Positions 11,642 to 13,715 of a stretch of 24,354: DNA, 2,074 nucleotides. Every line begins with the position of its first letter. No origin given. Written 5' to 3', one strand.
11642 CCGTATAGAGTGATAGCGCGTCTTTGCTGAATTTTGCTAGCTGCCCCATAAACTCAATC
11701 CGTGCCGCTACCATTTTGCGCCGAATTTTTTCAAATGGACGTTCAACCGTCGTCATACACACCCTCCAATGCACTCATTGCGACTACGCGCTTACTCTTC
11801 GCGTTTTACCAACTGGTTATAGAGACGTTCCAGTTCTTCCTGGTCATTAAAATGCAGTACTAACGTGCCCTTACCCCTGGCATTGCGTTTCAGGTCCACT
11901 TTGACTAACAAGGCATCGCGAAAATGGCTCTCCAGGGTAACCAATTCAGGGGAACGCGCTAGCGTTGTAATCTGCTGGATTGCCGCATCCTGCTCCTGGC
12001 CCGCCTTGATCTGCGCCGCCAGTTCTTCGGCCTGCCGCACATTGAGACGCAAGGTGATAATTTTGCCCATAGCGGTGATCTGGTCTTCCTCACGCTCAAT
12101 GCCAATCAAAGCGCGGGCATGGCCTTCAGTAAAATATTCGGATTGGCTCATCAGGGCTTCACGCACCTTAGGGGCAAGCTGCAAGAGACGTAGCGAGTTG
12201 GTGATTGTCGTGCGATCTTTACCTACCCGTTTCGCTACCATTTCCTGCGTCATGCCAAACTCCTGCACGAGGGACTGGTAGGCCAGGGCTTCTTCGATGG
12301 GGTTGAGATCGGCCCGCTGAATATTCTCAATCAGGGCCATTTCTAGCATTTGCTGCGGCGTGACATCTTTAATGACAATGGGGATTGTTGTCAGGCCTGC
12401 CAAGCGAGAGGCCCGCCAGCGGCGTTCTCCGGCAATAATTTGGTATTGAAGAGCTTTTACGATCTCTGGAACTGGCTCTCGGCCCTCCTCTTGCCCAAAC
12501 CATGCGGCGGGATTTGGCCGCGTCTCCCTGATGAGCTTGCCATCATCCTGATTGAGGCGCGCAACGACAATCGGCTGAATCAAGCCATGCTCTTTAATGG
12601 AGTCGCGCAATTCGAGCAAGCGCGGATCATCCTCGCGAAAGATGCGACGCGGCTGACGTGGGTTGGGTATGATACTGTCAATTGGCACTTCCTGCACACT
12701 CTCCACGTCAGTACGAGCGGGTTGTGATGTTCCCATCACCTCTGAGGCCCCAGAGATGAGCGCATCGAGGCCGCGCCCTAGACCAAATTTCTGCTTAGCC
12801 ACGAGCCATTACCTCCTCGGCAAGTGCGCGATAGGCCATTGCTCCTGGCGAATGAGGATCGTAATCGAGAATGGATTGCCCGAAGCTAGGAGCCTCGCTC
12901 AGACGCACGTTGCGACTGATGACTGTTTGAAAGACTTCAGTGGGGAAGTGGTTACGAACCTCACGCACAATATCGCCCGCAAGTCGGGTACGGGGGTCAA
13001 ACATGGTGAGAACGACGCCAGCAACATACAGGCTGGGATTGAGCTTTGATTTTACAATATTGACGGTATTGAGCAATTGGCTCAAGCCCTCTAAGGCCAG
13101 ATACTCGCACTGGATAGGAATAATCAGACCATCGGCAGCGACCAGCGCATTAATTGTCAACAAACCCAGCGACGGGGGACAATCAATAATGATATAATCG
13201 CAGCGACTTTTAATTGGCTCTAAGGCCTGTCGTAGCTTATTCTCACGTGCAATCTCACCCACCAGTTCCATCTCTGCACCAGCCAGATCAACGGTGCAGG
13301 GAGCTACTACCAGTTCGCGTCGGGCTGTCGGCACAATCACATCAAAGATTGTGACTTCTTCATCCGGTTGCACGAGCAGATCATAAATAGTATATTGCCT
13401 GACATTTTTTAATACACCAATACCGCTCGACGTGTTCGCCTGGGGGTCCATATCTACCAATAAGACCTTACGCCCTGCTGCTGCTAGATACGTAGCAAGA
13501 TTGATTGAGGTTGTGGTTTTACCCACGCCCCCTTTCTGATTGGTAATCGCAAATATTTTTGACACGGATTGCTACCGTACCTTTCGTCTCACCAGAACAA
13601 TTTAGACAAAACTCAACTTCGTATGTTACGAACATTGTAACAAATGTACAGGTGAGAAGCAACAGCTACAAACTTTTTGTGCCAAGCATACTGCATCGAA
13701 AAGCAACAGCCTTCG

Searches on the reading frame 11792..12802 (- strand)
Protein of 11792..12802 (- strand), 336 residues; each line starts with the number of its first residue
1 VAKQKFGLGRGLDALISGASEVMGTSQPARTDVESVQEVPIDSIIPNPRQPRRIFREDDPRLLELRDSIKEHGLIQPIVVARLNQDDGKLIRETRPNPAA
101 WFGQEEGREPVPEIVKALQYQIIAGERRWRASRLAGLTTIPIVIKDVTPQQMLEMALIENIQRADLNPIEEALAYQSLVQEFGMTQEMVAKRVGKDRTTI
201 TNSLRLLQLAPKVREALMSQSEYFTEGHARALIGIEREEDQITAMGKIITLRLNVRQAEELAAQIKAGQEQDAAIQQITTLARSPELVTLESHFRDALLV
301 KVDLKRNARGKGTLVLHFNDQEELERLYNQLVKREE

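Call 89: search_protein_families(library=pfam, proteins=[window:11792-12802:-], max_evalue=0.00001)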
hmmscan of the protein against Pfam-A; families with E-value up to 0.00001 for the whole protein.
window:11792-12802:- (336 aa): 3 families
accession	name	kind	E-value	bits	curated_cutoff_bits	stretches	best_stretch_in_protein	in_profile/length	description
PF17762.8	HTH_ParB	-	3.2e-34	117.6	22.6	1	165-266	2-101/102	ParB HTH domain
PF02195.25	ParB_N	-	9.8e-31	106.1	26.3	2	116-162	49-95/95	ParB N-terminal domain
PF23552.2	ParB_C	-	3.3e-11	42.9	23.8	1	284-331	2-49/50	ParB dimerisation domain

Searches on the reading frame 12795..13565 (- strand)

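Call 89: search_protein_families(library=pfam, proteins=[window:12795-13565:-], max_evalue=0.00001)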
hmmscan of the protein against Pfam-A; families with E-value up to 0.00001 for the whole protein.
window:12795-13565:- (256 aa): 7 families
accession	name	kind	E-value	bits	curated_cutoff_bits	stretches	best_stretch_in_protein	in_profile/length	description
PF13614.12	AAA_31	-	9e-65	218.4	27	1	3-180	2-176/177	AAA domain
PF01656.29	CbiA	-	1.3e-29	103.1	25.4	1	6-232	2-125/125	CobQ/CobB/MinD/ParA nucleotide binding domain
PF09140.17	MipZ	-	4e-14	53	20.7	1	5-45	3-43/262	ATPase MipZ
PF00142.24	Fer4_NifH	-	4e-13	49.9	25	1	10-78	7-75/271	4Fe-4S iron sulfur cluster binding proteins, NifH/frxC family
PF10609.15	ParA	-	1.9e-11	44.3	27.1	1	2-170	3-162/246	NUBPL iron-transfer P-loop NTPase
PF06564.18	CBP_BcsQ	-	2.7e-09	37.4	21.3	0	4-42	3-41/234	Cellulose biosynthesis protein BcsQ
PF02374.21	ArsA_ATPase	-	7.6e-08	32.4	24.3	1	10-46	8-44/305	Anion-transporting ATPase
